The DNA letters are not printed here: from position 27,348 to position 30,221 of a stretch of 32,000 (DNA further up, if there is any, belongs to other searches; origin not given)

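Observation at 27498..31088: AAA+ ATPase plus S8 subtilase two-gene module (IetAS-like) in a defence-island-like context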

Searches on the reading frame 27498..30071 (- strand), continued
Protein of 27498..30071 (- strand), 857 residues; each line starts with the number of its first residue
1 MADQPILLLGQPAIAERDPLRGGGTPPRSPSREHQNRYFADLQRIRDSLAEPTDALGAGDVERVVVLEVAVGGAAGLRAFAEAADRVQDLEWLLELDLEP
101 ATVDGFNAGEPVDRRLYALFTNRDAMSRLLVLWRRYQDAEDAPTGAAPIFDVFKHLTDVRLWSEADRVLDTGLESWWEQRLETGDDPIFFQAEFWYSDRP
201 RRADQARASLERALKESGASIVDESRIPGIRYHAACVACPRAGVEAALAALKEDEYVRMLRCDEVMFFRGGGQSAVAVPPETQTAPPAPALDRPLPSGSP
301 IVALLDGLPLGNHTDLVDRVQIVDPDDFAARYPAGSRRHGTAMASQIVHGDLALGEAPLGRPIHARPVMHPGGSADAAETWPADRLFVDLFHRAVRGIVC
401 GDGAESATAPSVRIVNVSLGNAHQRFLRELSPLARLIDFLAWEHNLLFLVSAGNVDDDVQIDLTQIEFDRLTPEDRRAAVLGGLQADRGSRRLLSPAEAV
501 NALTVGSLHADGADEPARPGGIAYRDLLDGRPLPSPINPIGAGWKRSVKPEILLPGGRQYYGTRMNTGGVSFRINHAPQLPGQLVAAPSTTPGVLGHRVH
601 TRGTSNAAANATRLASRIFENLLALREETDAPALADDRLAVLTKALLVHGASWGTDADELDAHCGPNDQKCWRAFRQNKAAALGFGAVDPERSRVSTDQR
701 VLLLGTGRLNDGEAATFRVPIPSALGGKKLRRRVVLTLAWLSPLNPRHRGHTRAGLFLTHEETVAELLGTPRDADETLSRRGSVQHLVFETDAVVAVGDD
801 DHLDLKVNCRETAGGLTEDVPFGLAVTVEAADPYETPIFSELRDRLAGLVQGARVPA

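Call 26: search_dna_similar(query=window:27498-30071:-, collection=plasmids, mode=protein, max_rows=30, rows=spread)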
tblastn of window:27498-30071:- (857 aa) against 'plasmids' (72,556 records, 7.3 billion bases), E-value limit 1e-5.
Records with a match: 90; places in all: 91; records where one place covers at least 80% of the query: 60.
Best place of each record, by identity: <60% 90.
By first word of the organism name: Rhizobium 30; Bradyrhizobium 23; Sinorhizobium 5; Agrobacterium 3; Pseudomonas 3; Synechocystis 3; Paracoccus 2; Sphingobium 2; Mycolicibacterium 1; Mycobacterium 1; and 17 more.
By predicted mobility (MOB-suite, as given by PLSDB): conjugative 40; non-mobilizable 34; mobilizable 16.
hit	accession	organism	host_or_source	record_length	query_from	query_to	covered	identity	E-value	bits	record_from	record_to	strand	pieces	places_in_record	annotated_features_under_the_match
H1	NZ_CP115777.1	Paracoccus albus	cell culture,sediment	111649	115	847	86%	38.2%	4e-127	429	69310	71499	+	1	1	S8 family peptidase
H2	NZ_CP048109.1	Klebsiella michiganensis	Bactrocera dorsalis,cell culture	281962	111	851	86%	34.7%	4e-80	386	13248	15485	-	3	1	S8 family peptidase | hypothetical protein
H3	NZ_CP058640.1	Rhodococcus sp. ZPP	cell culture,soil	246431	112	851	86%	33.8%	2e-99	348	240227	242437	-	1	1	S8 family peptidase | deoxyribodipyrimidine photo-lyase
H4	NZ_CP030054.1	Bradyrhizobium guangzhouense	Arachis hypogaea,Microbe,nodule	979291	117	847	85%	33.8%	1e-79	289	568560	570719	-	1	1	S8 family serine peptidase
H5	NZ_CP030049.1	Bradyrhizobium sp. CCBAU 53338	Arachis hypogaea,Microbe,nodule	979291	117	847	85%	33.8%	1e-79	289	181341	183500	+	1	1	S8 family serine peptidase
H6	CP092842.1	Bradyrhizobium sp. 62B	Arachis hypogaea L.,cell ...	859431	117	847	85%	33.6%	3e-79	288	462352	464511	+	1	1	S8 family serine peptidase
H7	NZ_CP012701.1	Sphingopyxis macrogoltabida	whole organism,activated sludge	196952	110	846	86%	33.2%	8e-73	269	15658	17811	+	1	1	S8 family peptidase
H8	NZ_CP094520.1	Bradyrhizobium sp. ISRA436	Arachis hypogaea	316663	117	846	85%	33.2%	1e-81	295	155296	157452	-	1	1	S8 family peptidase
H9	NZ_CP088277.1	Bradyrhizobium barranii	Glycine max cv. AC Glengarry,cell ...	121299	117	846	85%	33.0%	2e-80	291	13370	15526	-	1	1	S8 family peptidase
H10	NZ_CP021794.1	Sinorhizobium meliloti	Medicago sativa,Single Cell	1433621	117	846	84%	32.4%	3e-64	274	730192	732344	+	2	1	none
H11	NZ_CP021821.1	Sinorhizobium meliloti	Medicago truncatula,Single Cell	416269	117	846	85%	32.0%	2e-70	262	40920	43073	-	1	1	S8 family peptidase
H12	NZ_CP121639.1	Rhizobium leguminosarum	Trifolium ambiguum,cell culture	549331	117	846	85%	31.8%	5e-73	270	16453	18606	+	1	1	S8 family peptidase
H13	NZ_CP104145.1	Rhizobium sullae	Sulla coronaria,cell culture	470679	117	846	85%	31.8%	3e-73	270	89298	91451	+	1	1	S8 family peptidase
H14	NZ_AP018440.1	Undibacterium sp. KW1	-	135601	116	846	85%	31.5%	1e-84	304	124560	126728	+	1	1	S8 family peptidase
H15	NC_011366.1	Rhizobium leguminosarum bv. trifolii WSM2304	-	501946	116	847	85%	30.8%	1e-66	250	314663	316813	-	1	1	S8 family peptidase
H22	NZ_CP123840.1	Agrobacterium tumefaciens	Yarrow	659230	337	790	53%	26.0%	4e-9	69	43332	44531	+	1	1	S8 family peptidase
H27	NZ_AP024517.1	Nitrosospira sp. NRS527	Oryza sativa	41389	339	757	49%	24.8%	2e-8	66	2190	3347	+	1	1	S8 family peptidase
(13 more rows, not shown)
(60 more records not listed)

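Call 28: get_annotated_region(hit=H22, flank=4000)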
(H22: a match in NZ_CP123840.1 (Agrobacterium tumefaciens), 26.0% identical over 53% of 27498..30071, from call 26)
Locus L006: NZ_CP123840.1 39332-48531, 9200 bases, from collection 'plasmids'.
description: Agrobacterium tumefaciens strain 15-1187-1-2a plasmid pAt15-1187-1-2a1, complete sequence
organism: Agrobacterium tumefaciens (NCBI taxid 358)
taxonomy: Bacteria; Pseudomonadota; Alphaproteobacteria; Hyphomicrobiales; Rhizobiaceae; Agrobacterium; Agrobacterium tumefaciens
host: -; source: Yarrow; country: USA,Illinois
typing (MOB-suite, as given by PLSDB): conjugative; relaxase MOBQ; mating-pair formation MPF_T
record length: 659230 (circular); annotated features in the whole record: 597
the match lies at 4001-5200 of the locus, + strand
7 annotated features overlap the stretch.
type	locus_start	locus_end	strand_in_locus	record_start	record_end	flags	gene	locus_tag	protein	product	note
CDS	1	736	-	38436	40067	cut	-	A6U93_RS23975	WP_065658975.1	GIY-YIG nuclease family protein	-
CDS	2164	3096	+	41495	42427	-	-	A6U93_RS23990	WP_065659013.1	ATP-binding protein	-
CDS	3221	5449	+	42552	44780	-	-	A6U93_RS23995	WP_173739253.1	S8 family peptidase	-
CDS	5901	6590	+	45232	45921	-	-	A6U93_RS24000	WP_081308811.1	gamma-glutamyl-gamma-aminobutyrate hydrolase family protein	-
CDS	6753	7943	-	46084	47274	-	-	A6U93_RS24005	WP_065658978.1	MFS transporter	GO:0055085 - transmembrane transport [Evidence IEA]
CDS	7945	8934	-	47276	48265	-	-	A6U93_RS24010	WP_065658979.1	dipeptide epimerase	-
CDS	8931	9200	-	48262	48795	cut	-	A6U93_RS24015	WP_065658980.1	peroxiredoxin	-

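Call 29: get_annotated_region(hit=H1, flank=6000)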
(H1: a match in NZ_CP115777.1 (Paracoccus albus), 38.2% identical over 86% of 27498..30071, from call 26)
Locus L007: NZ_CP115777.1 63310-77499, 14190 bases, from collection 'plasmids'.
description: Paracoccus albus strain SCSIO 80058 plasmid p2, complete sequence
organism: Paracoccus albus (NCBI taxid 3017784)
taxonomy: Bacteria; Pseudomonadota; Alphaproteobacteria; Rhodobacterales; Paracoccaceae; Paracoccus; Paracoccus albus
host: -; source: cell culture,sediment; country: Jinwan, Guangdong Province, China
typing (MOB-suite, as given by PLSDB): mobilizable; replicon rep_cluster_579; relaxase MOBP
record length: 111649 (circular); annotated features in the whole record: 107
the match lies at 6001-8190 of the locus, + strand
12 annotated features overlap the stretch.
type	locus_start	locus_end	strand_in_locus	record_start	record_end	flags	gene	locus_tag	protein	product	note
CDS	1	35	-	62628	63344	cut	-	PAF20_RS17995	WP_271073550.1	AAA family ATPase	-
CDS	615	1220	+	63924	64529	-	mobC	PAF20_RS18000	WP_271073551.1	plasmid mobilization relaxosome protein MobC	-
CDS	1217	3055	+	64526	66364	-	-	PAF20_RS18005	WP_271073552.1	relaxase/mobilization nuclease domain-containing protein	-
CDS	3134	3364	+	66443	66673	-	-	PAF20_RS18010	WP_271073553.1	AbrB/MazE/SpoVT family DNA-binding domain-containing protein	-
CDS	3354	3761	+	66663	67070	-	-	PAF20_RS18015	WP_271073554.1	PIN domain-containing protein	-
CDS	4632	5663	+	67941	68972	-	-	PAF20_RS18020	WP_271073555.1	ATP-binding protein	-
CDS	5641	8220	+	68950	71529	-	-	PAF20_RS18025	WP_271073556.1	S8 family peptidase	-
CDS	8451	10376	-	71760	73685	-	-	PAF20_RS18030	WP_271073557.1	type IV secretory system conjugative DNA transfer family protein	-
CDS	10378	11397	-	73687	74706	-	-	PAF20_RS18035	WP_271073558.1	ATPase, T2SS/T4P/T4SS family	-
CDS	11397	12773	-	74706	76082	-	-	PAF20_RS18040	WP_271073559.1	TrbI/VirB10 family protein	-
CDS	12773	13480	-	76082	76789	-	-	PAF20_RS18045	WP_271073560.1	TrbG/VirB9 family P-type conjugative transfer protein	-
CDS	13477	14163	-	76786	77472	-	-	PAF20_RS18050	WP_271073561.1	type IV secretion system protein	-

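Call 30: search_protein_families(library=ncbifam, proteins=[L006:2164-3096:+, L006:3221-5449:+, L007:4632-5663:+, L007:5641-8220:+], max_evalue=1e-10)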
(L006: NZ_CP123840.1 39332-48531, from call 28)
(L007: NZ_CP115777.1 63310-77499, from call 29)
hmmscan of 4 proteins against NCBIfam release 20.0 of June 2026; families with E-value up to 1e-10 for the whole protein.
L006:2164-3096:+ (310 aa): 10 families
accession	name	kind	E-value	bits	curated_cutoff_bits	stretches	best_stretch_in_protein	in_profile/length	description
NF042959.1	IteA_antiphage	equivalog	1.7e-60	205.1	510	1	54-296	82-325/367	anti-phage ATPase IteA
NF003069.1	PRK03992.1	subfamily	4.3e-29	101.8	500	1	99-294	167-371/379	proteasome-activating nucleotidase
TIGR01242.2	TIGR01242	subfamily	1.1e-27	97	500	1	100-295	151-355/362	proteasome-activating nucleotidase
TIGR01241.2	FtsH_fam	equivalog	1.5e-26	93.3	600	1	100-293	198-400/598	ATP-dependent zinc metalloprotease FtsH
TIGR01243.1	CDC48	subfamily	7.5e-25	87.3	802.65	1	96-291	211-409/733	CDC48 family AAA ATPase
NF047747.1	PrtsmActNtasePan2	equivalog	2.2e-24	86.5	700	1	93-293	181-390/397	proteasome-activating nucleotidase Pan2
NF047748.1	PrtsmActNtasePan1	equivalog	5.7e-24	84.9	750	1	97-294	182-388/405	proteasome-activating nucleotidase Pan1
NF008004.0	PRK10733.1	equivalog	7e-20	70.6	1008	1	98-289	186-386/644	ATP-dependent zinc metalloprotease FtsH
NF041006.2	cell_div_CdvC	equivalog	1.1e-17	64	650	1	100-279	137-326/370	cell division protein CdvC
TIGR03689.1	pup_AAA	equivalog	6e-14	51.6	504.75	1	89-250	208-389/512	proteasome ATPase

L006:3221-5449:+ (742 aa): 2 families
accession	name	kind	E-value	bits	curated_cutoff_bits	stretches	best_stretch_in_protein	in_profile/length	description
NF042956.1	IteS_antiphage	equivalog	1e-29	103.4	900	1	217-515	249-513/747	S8 family anti-phage peptidase IteS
TIGR03921.1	T7SS_mycosin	equivalog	1.4e-20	73.7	278.75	1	226-545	16-277/353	type VII secretion-associated serine protease mycosin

L007:4632-5663:+ (343 aa): 10 families
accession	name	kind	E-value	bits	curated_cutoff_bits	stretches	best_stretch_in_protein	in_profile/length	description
NF042959.1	IteA_antiphage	equivalog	1.7e-65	221.6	510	1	31-316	35-318/367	anti-phage ATPase IteA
TIGR01241.2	FtsH_fam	equivalog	3.6e-28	98.7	600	1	125-330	198-406/598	ATP-dependent zinc metalloprotease FtsH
NF003069.1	PRK03992.1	subfamily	5.7e-26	91.5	500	1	57-286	99-336/379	proteasome-activating nucleotidase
TIGR01242.2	TIGR01242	subfamily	5.5e-25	88.1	500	1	57-281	82-314/362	proteasome-activating nucleotidase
TIGR01243.1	CDC48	subfamily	8.1e-23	80.6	802.65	1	115-254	480-624/733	CDC48 family AAA ATPase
NF008004.0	PRK10733.1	equivalog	1.9e-21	75.7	1008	1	122-242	185-310/644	ATP-dependent zinc metalloprotease FtsH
NF047748.1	PrtsmActNtasePan1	equivalog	6.1e-21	74.9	750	1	62-253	121-320/405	proteasome-activating nucleotidase Pan1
NF047747.1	PrtsmActNtasePan2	equivalog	8.5e-21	74.6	700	1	61-265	123-335/397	proteasome-activating nucleotidase Pan2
NF041006.2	cell_div_CdvC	equivalog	9.4e-21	74.1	650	1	60-280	74-300/370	cell division protein CdvC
TIGR03689.1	pup_AAA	equivalog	2.7e-18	66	504.75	1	110-243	204-356/512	proteasome ATPase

L007:5641-8220:+ (859 aa): 1 family
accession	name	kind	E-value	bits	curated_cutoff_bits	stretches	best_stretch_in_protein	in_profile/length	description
NF042956.1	IteS_antiphage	equivalog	4.7e-16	58.2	900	1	159-764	126-633/747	S8 family anti-phage peptidase IteS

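Call 31: search_protein_families(library=padloc, proteins=[L006:2164-3096:+, L006:3221-5449:+, L007:4632-5663:+, L007:5641-8220:+], max_evalue=1e-10)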
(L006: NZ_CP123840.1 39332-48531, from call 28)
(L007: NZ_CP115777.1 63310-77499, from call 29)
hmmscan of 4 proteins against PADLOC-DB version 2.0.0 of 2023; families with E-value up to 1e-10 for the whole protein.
L006:2164-3096:+ (310 aa): 6 families
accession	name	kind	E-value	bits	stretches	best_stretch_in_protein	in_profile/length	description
PDLC02196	IetA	-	1.8e-71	239.5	1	52-299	77-325/374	-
PDLC02195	IetA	-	2.2e-61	206.3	1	15-302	55-346/395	-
PDLC04232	IetA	-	1.7e-59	199.9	1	44-300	63-321/330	-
PDLC04231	IetA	-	5.7e-38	129.2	1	60-237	80-257/262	-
PDLC00914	TRIP13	-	9.2e-18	62.7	1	101-249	75-240/302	TRIP13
PDLC00915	TRIP13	-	3.2e-11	41.2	1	82-248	48-232/302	TRIP13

L006:3221-5449:+ (742 aa): 9 families
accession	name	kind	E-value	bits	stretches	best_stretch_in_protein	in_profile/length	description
PDLC02198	IetS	-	4.8e-113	376.7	1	12-738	49-777/795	-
PDLC04233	IetS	-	2.9e-49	165.9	1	55-736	124-840/855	-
PDLC02197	IetS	-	2.1e-38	130.1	1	218-620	250-622/749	-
PDLC02201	IetS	-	7.1e-32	108.5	1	221-619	251-612/781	-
PDLC02199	IetS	-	1.2e-27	94.5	1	225-614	316-684/826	-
PDLC04234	IetS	-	1.7e-20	70.8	1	90-508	160-619/656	-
PDLC02200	IetS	-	3.3e-18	63.2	1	214-617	259-634/780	-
PDLC02202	IetS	-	7.3e-15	52.3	1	209-615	284-645/780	-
PDLC03014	subtilase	-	1.1e-13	49.5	1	221-532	170-378/391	-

L007:4632-5663:+ (343 aa): 6 families
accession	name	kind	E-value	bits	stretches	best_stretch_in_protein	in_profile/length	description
PDLC04232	IetA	-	2.5e-144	478.7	1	1-327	1-321/330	-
PDLC04231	IetA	-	9.6e-103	341.5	1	1-263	1-258/262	-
PDLC02196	IetA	-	1.2e-76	256.6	1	4-311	4-310/374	-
PDLC02195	IetA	-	2.5e-61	206.2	1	86-319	98-334/395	-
PDLC00915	TRIP13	-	1.6e-11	42.2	1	120-262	60-221/302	TRIP13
PDLC00914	TRIP13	-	6e-11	40.3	0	125-271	74-237/302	TRIP13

L007:5641-8220:+ (859 aa): 5 families
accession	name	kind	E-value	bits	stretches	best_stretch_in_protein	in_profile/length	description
PDLC04233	IetS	-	0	1018.5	1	1-854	1-849/855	-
PDLC04234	IetS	-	3.1e-189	628.4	1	1-653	1-656/656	-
PDLC02198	IetS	-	9.4e-19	64.8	1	155-756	120-670/795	-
PDLC02197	IetS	-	2.4e-17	60.5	1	159-763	130-634/749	-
PDLC02199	IetS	-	5e-13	46.1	1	338-561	347-544/826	-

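Call 37: find_encoding_contigs(protein=P0095, flank=8000, max_places=1)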
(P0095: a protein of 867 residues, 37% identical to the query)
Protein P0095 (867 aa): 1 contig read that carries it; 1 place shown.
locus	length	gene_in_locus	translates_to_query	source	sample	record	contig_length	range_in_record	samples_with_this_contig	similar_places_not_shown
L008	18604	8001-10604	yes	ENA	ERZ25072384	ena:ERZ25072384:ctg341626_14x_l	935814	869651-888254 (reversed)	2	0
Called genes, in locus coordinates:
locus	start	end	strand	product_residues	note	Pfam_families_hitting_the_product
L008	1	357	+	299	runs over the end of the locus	PF01972:SDH_protease, PF25145:NfeD1b_N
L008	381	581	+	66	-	-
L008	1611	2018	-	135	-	-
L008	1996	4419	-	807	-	PF20464:MmeI_N, PF20465:MmeI_hel, PF20473:MmeI_Mtase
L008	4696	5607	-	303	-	PF00294:PfkB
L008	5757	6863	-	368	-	PF13439:Glyco_transf_4, PF20706:GT4-conflict, PF00534:Glycos_transf_1, PF13692:Glyco_trans_1_4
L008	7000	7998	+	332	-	PF00004:AAA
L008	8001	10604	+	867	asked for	PF00082:Peptidase_S8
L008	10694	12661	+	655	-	PF13522:GATase_6, PF13537:GATase_7, PF00733:Asn_synthase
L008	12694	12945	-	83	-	PF13376:OmdA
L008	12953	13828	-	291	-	-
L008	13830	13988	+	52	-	PF08338:DUF1731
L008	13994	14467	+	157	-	PF03364:Polyketide_cyc (weak)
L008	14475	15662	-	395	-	-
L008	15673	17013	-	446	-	PF00278:Orn_DAP_Arg_deC, PF02784:Orn_Arg_deC_N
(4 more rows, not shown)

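Call 38: find_encoding_contigs(protein=P0045, flank=8000, max_places=1)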
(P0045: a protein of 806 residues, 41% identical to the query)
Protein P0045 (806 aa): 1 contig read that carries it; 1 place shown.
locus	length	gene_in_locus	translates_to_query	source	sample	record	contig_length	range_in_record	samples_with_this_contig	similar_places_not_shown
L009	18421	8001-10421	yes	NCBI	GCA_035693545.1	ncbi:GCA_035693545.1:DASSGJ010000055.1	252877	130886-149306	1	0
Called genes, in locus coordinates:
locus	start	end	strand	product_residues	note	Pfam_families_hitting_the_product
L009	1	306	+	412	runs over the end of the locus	PF13657:Couple_hipA, PF07804:HipA_C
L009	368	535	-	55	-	-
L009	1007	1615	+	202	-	PF00515:TPR_1 (faint), PF07719:TPR_2 (faint), PF13371:TPR_9 (faint), PF13414:TPR_11 (faint), PF13428:TPR_14 (faint), PF13432:TPR_16 (faint), PF14559:TPR_19 (faint), PF13431:TPR_17 (faint)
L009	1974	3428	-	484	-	PF13289:SIR2_2, PF18185:STALD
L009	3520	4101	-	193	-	PF08937:ThsB_TIR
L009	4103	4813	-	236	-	-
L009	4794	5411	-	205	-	PF08937:ThsB_TIR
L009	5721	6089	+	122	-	PF13443:HTH_26, PF13560:HTH_31, PF01381:HTH_3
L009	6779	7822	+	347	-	PF13191:AAA_16 (faint), PF00004:AAA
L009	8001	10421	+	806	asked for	PF00082:Peptidase_S8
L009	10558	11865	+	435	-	PF13638:PIN_4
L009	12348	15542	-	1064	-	PF13620:CarboxypepD_reg, PF13715:CarbopepD_reg_2 (faint), PF25183:OMP_b-brl_4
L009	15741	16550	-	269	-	PF01925:TauE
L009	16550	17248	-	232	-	PF01507:PAPS_reduct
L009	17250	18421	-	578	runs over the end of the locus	PF00009:GTP_EFTU, PF01926:MMR_HSR1 (faint), PF22594:GTP-eEF1A_C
